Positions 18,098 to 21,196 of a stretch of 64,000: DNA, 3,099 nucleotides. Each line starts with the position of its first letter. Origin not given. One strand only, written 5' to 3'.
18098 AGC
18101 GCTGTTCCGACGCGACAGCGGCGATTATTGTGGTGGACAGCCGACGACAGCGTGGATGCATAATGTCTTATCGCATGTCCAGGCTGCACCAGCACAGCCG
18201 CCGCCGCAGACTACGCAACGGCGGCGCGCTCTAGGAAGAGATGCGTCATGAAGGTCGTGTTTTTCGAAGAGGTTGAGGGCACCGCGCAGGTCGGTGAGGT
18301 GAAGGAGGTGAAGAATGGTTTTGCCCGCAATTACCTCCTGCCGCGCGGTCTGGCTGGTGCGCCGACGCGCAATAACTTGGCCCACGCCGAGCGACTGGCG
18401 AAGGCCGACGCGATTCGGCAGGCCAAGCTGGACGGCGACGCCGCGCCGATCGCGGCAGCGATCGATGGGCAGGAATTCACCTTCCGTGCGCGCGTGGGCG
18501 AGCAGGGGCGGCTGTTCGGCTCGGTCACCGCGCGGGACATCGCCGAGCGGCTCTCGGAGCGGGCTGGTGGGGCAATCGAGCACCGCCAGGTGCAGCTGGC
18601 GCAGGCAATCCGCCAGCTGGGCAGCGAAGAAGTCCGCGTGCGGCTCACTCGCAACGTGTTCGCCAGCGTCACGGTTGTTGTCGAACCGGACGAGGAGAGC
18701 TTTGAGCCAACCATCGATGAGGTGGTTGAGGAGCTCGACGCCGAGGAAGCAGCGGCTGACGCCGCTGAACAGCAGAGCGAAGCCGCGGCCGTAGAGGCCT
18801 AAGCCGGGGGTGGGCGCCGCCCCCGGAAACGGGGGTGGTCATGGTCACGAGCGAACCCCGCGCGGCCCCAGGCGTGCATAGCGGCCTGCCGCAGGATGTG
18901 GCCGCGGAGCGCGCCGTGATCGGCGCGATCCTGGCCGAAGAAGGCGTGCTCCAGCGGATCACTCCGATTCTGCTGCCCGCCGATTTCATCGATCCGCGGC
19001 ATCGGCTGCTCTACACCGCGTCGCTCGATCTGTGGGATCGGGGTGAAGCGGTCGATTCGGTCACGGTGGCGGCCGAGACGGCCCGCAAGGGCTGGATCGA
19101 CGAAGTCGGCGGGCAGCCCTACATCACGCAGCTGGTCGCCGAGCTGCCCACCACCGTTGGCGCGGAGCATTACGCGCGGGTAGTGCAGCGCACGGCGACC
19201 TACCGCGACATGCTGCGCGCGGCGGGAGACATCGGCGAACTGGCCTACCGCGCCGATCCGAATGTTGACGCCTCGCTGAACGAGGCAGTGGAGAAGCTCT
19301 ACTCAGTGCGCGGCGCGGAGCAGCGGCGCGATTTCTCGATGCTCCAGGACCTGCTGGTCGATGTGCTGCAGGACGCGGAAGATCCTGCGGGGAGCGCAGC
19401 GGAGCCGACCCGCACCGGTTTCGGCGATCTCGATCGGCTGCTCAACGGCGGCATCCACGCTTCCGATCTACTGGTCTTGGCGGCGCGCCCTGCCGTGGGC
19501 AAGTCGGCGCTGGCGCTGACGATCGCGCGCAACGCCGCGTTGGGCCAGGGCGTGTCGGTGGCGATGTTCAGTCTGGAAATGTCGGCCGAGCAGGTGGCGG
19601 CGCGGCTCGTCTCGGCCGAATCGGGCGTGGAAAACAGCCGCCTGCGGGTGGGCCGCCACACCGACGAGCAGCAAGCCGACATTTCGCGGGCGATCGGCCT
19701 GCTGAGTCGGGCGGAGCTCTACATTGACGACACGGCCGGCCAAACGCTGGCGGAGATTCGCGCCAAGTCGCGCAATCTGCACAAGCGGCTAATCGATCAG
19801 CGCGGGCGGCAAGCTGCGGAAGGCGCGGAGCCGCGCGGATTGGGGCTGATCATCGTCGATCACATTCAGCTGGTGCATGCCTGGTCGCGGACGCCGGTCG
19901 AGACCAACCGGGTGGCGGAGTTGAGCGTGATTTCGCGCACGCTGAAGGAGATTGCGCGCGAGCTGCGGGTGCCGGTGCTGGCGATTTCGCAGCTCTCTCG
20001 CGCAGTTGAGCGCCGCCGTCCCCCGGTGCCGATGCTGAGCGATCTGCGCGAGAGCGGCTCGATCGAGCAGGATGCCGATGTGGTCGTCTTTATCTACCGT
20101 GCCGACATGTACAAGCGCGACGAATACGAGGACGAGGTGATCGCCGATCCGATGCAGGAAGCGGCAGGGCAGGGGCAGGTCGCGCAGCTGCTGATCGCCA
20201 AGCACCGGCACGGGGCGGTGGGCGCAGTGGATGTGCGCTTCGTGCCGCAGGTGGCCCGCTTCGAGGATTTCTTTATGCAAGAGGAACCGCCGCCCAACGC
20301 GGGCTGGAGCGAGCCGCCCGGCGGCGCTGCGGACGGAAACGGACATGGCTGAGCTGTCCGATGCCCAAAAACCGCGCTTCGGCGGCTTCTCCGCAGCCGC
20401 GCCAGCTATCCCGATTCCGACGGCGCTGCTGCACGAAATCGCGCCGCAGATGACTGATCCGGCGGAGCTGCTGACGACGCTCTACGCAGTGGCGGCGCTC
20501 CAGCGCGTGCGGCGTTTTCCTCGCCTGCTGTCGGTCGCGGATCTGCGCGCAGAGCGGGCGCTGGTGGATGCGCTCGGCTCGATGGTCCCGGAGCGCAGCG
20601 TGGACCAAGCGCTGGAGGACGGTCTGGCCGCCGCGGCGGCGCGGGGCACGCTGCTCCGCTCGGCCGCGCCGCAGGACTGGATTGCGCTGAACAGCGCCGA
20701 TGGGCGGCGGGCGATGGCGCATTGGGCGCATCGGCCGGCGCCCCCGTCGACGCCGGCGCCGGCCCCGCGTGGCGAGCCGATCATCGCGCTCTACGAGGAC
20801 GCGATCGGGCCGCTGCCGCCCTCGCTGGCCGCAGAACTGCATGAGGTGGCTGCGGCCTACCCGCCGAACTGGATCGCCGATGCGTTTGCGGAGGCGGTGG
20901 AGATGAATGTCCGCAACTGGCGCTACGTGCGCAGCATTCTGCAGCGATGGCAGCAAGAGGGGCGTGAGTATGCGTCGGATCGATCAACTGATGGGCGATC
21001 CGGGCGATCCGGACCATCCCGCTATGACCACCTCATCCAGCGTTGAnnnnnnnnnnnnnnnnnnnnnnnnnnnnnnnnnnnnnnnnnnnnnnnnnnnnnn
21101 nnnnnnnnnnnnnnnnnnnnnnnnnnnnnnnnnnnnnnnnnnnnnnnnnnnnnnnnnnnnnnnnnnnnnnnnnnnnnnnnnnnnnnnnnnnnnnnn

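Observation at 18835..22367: dnaB coupled to a DnaD-like protein and a tandemly duplicated DnaC/DnaI-like loader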

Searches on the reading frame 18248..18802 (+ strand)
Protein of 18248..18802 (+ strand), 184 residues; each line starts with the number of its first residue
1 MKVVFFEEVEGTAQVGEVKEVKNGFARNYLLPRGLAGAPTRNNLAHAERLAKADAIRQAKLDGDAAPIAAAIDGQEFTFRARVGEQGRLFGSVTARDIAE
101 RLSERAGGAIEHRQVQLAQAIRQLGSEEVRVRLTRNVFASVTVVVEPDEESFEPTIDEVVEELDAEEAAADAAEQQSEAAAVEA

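Call 5: search_protein_families(library=pfam, proteins=[window:18248-18802:+], max_evalue=0.1)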
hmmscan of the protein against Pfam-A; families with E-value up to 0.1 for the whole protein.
window:18248-18802:+ (184 aa): 2 families
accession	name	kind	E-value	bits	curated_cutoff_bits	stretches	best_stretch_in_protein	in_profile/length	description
PF03948.19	Ribosomal_L9_C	-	6.1e-22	78.3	23.2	1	65-146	3-85/86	Ribosomal protein L9, C-terminal domain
PF01281.25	Ribosomal_L9_N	-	4.3e-15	55.4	20.7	1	1-46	1-46/47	Ribosomal protein L9, N-terminal domain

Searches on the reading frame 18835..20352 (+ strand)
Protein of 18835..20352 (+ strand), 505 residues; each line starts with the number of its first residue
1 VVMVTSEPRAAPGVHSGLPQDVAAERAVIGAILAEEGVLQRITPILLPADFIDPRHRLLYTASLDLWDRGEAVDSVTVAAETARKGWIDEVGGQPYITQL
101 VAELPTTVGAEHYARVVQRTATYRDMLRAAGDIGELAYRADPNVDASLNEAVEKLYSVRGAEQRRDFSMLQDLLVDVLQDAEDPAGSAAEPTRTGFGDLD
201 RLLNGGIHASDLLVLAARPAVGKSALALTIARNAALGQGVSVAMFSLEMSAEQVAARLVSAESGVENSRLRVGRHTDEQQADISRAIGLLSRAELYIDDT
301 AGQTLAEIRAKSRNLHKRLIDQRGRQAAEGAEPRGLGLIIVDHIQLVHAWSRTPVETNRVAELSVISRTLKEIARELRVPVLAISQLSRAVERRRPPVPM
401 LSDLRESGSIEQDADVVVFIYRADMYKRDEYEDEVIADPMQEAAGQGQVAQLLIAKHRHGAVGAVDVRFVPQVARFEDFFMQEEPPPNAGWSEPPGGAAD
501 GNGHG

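Call 5: search_protein_families(library=pfam, proteins=[window:18835-20352:+], max_evalue=0.1)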
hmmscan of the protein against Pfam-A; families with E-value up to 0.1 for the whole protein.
window:18835-20352:+ (505 aa): 5 families
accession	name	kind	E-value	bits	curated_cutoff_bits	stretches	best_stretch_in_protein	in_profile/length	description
PF03796.21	DnaB_C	-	7.8e-83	278.2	27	1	193-478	3-255/255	DnaB-like helicase C terminal domain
PF00772.26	DnaB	-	7.8e-26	90.6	23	1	18-118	2-102/103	DnaB-like helicase N terminal domain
PF13481.12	AAA_25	-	1.6e-09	38.1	27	1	200-387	23-190/195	AAA domain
PF06745.19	ATPase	-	0.0015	18.4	26.6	1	193-258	2-67/231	KaiC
PF19702.4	DUF6200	-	0.086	13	26.9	0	401-424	48-71/76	Family of unknown function (DUF6200)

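Call 6: search_protein_families(library=ncbifam, proteins=[window:18835-20352:+], max_evalue=0.01)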
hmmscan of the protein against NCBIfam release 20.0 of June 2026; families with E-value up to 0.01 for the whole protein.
window:18835-20352:+ (505 aa): 21 families
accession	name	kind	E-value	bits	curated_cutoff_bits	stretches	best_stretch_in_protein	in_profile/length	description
TIGR00665.1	DnaB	equivalog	9.9e-127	423.3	385.25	1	19-478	3-432/435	replicative DNA helicase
NF004384.0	PRK05748.1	equivalog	1e-119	400.1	525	1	19-482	11-445/452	replicative DNA helicase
NF005852.0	PRK07773.1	equivalog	1.8e-116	390.5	780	2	18-409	24-398/886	replicative DNA helicase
NF006606.0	PRK09165.1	equivalog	9.4e-107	357.6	540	1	15-483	18-491/497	replicative DNA helicase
TIGR03600.1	phage_DnaB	exception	1.1e-103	347.5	498.65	1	22-469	2-421/421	phage replicative helicase, DnaB family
NF004109.0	PRK05595.1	equivalog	1.7e-91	307.1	737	1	17-478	7-437/444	replicative DNA helicase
NF040583.1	dnaB_SPI-7_type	exception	2e-83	280.9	655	1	20-479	3-434/434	SPI-7-type island replicative DNA helicase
NF006443.0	PRK08760.1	equivalog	6.2e-83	278.7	741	1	19-479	34-467/476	replicative DNA helicase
NF005424.0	PRK07004.1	equivalog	1.6e-82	277.5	834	1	19-480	16-452/460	replicative DNA helicase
NF006306.0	PRK08506.1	equivalog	4e-81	273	596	1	21-482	6-454/472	replicative DNA helicase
NF005369.0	PRK06904.1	equivalog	6.4e-79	265.9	809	1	19-480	26-465/474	replicative DNA helicase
NF005945.0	PRK08006.1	equivalog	1.3e-74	251.7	898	1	19-479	28-463/471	replicative DNA helicase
NF006458.0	PRK08840.1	equivalog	9.6e-74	248.7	884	1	19-479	21-456/464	replicative DNA helicase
NF004967.0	PRK06321.1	equivalog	2.5e-73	247.6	751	1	17-479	15-465/472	replicative DNA helicase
NF005240.0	PRK06749.1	subfamily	2.1e-67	227.8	686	1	20-477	4-425/428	replicative DNA helicase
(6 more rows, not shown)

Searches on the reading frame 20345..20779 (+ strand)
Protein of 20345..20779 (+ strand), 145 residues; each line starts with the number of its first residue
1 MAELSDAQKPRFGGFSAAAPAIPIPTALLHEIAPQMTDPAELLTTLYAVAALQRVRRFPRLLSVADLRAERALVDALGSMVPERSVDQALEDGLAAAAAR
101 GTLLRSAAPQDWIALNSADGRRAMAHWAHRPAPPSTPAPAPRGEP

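Call 55: search_protein_families(library=pfam, proteins=[window:20345-20779:+], max_evalue=10)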
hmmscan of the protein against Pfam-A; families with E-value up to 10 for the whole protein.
window:20345-20779:+ (145 aa): 0 families

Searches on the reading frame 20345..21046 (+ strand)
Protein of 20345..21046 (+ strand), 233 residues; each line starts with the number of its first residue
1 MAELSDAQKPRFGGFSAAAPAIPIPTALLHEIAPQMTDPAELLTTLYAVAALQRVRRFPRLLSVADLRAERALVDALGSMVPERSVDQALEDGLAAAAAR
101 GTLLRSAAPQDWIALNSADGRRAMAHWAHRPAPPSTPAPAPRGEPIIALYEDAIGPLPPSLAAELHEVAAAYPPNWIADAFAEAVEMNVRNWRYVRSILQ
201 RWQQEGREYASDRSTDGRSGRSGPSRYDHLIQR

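Call 5: search_protein_families(library=pfam, proteins=[window:20345-21046:+], max_evalue=0.1)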
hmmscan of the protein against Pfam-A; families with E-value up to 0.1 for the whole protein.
window:20345-21046:+ (233 aa): 1 family
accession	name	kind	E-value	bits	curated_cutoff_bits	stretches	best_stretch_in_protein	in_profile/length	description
PF07261.16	DnaB_2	-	3.4e-06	27.1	22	1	149-206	3-63/74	Replication initiation and membrane attachment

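Call 6: search_protein_families(library=ncbifam, proteins=[window:20345-21046:+], max_evalue=0.01)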
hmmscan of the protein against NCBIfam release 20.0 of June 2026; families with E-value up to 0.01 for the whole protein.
window:20345-21046:+ (233 aa): 1 family
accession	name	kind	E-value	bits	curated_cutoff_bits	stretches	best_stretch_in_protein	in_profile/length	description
TIGR01446.1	DnaD_dom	domain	1.3e-06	28.4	24.95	1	174-206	32-64/73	DnaD domain protein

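Call 32: find_homologous_proteins(query=window:20345-21046:+, max_evalue=0.001)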
Query window:20345-21046:+ (233 aa): 51 proteins with E <= 0.001 among 8000 candidates.
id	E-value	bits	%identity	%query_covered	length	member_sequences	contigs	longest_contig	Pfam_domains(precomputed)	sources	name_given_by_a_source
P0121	1.6e-131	455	92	100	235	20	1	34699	PF07261.17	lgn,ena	-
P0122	2.2e-127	442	89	100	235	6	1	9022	PF07261.17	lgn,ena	-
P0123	4.2e-117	408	83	99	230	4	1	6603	PF07261.17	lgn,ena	-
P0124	1.1e-114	400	84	97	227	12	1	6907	PF07261.17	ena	-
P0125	4.4e-114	398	82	99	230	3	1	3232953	PF07261.17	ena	-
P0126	5.0e-110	385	79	98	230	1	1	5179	PF07261.17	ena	-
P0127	2.4e-106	373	77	98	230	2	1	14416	PF07261.17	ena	-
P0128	9.0e-102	358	74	99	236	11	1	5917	PF07261.17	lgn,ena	-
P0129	5.6e-100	352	74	95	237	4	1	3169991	PF07261.17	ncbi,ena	-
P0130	2.3e-99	350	74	97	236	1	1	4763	PF07261.17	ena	-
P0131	2.0e-92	327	72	96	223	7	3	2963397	PF07261.17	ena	-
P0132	1.1e-91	325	72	94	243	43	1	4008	PF07261.17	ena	-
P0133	4.2e-88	313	68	97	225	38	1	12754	PF07261.17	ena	-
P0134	6.8e-83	296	67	97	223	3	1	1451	PF07261.17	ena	-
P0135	3.1e-77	278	63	96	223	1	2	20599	PF07261.17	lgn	-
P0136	5.6e-59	218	53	95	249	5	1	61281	PF07261.17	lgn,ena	-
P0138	1.2e-56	210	51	97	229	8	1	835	PF07261.17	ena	-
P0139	1.7e-56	210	50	96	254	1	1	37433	PF07261.17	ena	-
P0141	1.7e-55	207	51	96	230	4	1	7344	PF07261.17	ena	-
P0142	2.5e-55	206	50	98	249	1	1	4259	PF07261.17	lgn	-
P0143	1.5e-53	200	49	95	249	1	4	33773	PF07261.17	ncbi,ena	-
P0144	3.4e-53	199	48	95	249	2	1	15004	PF07261.17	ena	-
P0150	1.5e-47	180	44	95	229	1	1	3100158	PF07261.17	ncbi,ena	-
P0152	8.0e-34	136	39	91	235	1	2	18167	PF07261.17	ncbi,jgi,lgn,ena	-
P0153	1.1e-31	129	38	95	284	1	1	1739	PF07261.17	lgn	-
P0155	5.7e-28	116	36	90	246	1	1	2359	PF07261.17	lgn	-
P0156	2.4e-27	114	36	90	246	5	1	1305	PF07261.17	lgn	-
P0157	5.2e-27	113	39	90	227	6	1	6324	PF07261.17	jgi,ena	-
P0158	2.6e-26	111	38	90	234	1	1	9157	PF07261.17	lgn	-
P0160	1.5e-25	109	36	85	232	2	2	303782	PF07261.17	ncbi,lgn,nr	ncbi:MAG: DnaD domain protein [Chloroflexi bacterium]|nr:DnaD domain protein [Chloroflexota bacteriu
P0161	1.9e-25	108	34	93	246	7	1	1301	PF07261.17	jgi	jgi:DNA replication protein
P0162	7.9e-25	106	36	85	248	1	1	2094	PF07261.17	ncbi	-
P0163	1.2e-24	106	34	95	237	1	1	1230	PF07261.17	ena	-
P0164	5.4e-24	103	38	85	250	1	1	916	PF07261.17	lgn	-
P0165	3.6e-21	94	34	89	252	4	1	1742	PF07261.17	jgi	jgi:DNA replication protein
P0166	7.4e-21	93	34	83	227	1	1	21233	PF07261.17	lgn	-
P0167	1.5e-20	92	32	87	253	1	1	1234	PF07261.17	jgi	jgi:DnaD/phage-associated family protein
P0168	1.9e-17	82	32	88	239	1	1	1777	PF07261.17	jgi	jgi:DNA replication protein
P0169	1.9e-16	79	32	80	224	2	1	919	PF07261.17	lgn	-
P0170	3.1e-16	78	33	84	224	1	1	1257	PF07261.17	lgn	-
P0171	7.2e-12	64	28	79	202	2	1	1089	PF07261.17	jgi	jgi:DnaD/phage-associated family protein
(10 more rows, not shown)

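Call 36: search_solved_structures(query=A3, max_evalue=1, show_alignments=2)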
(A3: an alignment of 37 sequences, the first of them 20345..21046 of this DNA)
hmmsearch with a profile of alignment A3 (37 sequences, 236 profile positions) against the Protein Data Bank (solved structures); distinct sequences matched with E-value up to 1: 9.
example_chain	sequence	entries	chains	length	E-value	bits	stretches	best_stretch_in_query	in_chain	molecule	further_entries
8ojj_A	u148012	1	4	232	5.1e-08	36.1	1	134-227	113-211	DNA replication protein DnaD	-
2zc2_A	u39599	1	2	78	1.9e-07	34.2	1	151-212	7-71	DnaD-like replication protein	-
2i5u_A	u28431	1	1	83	2.8e-06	30.4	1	172-215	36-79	DnaD domain protein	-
7dns_A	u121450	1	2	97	0.0041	20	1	158-214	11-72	de novo designed protein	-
7bqm_A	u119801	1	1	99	0.054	16.4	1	175-214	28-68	Chantal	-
7cun_D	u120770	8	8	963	0.2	14.5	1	22-77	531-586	Integrator complex subunit 4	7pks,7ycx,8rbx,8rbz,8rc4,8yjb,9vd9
8r2d_D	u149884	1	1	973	0.2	14.5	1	22-77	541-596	Integrator complex subunit 4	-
7bfp_C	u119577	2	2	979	0.21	14.5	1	22-77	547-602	Integrator complex subunit 4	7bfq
4v4o_A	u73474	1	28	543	0.37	13.6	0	58-211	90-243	cpn60(GroEL)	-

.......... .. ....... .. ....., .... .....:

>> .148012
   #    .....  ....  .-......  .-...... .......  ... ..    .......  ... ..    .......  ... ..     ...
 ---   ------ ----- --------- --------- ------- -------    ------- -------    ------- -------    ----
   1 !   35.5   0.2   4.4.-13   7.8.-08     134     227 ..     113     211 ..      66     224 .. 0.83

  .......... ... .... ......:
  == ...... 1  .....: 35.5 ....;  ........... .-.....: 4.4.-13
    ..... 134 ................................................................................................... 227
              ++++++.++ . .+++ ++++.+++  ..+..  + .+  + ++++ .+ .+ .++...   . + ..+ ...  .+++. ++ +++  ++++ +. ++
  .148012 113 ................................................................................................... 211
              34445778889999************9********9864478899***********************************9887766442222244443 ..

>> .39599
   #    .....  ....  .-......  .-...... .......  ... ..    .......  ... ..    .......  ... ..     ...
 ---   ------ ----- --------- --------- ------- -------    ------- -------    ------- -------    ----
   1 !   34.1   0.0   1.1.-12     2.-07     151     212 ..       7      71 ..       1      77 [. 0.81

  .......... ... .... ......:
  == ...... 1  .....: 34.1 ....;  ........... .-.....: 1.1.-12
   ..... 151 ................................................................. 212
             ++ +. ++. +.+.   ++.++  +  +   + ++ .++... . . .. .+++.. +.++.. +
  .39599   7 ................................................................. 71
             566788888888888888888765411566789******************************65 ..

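Call 44: predict_structure(alignment_id=A3)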
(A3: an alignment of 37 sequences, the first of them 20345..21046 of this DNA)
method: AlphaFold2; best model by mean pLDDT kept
length: 233 residues; sequences in the alignment: 37
mean_pLDDT: 83.5   pTM: 0.54
mean pLDDT of the five models: 83.5, 82.2, 81.3, 81.1, 80.2
residues with pLDDT >= 90: 119; 70-90: 65; 50-70: 32; < 50: 17
segments of 3 or more residues with pLDDT < 50: 139-141, 215-224
pLDDT, mean of each block of 10 residues (from residue 1): 58 87 90 96 97 92 96 97 97 97 89 95 87 56 73 87 88 90 90 93 75 45 51 54
secondary structure, 60 per line:
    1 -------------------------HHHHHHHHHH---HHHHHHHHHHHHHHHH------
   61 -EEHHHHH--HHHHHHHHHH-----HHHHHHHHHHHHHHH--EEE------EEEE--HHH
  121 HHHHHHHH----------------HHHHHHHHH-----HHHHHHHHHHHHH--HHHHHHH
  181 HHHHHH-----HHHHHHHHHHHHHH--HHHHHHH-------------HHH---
elements in order: H26-35 H39-54 H64-68 H71-80 H86-100 E103-105 E112-115 H118-128 H145-153 H159-171 H174-186 H192-205 H208-214

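Call 47: fold_search(model_id=the predicted structure, library=pdb)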
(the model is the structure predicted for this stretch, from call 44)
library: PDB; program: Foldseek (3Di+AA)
matches with E <= 10: 675; with E <= 0.001: 1
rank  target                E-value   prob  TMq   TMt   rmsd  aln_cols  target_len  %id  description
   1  9a5c_B                9.8e-04  0.99  0.25  0.25  22.9       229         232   16  Integrative model of GLPD-DNAD by crosslinking MS and deep learning (released 2024-09-18)
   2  2zc2_A                7.0e-02  1.00  0.25  0.73   1.8        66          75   29  Crystal structure of DnaD-like replication protein from Streptococcus mutans UA159, gi 24377835, residues 127-199 (released 2007-12-25)
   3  5x11_E                1.3e-01  0.25  0.18  0.23  17.3       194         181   11  Crystal structure of Bacillus subtilis PadR in complex with operator DNA (released 2017-11-22)
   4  7nyw_D                1.4e-01  0.96  0.28  0.59   6.6        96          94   20  Cryo-EM structure of the MukBEF-MatP-DNA head module (released 2021-07-07)
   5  5x11_H                1.7e-01  0.25  0.19  0.24  16.9       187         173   12  Crystal structure of Bacillus subtilis PadR in complex with operator DNA (released 2017-11-22)
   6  9gmb_D                2.1e-01  0.41  0.26  0.22  18.1       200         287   13  MukEF in complex with the phage protein gp5.9 (released 2025-03-26)
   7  5x11_D                2.1e-01  0.21  0.19  0.24  17.7       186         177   12  Crystal structure of Bacillus subtilis PadR in complex with operator DNA (released 2017-11-22)
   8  3tdu_C                2.2e-01  0.80  0.20  0.52   5.1        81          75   18  N-terminal acetylation acts as an avidity enhancer within an interconnected multiprotein complex: Structure of a human (released 2011-10-12)
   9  6kta_A                2.3e-01  0.30  0.19  0.29  16.4       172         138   10  Crystal structure of B. halodurans MntR in apo form (released 2019-12-04)
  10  5x11_G                2.3e-01  0.20  0.18  0.23  17.3       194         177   11  Crystal structure of Bacillus subtilis PadR in complex with operator DNA (released 2017-11-22)
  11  1iuy_MODEL_1_A        2.7e-01  0.57  0.21  0.46  18.4       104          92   12  Solution structure of the cullin-3 homologue (released 2003-10-07)
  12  5x11_F                3.1e-01  0.14  0.18  0.22  18.2       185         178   12  Crystal structure of Bacillus subtilis PadR in complex with operator DNA (released 2017-11-22)
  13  4asn_A                3.3e-01  0.77  0.24  0.52   9.3        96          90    9  TubR from Bacillus megaterium pBM400 (released 2012-10-03)
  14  3tdu_D                3.3e-01  0.72  0.20  0.52   5.1        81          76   18  N-terminal acetylation acts as an avidity enhancer within an interconnected multiprotein complex: Structure of a human (released 2011-10-12)
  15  5dfn_A                3.3e-01  0.41  0.26  0.35  16.8       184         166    9  Structure of Tetrahymena Telomerase P45 C-terminal domain (released 2015-10-28)
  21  2i5u                  3.6e-01  0.99  0.23  0.63   3.2        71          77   21  Crystal structure of DnaD domain protein from Enterococcus faecalis. Structural genomics target APC85179 (released 2006-11-07)
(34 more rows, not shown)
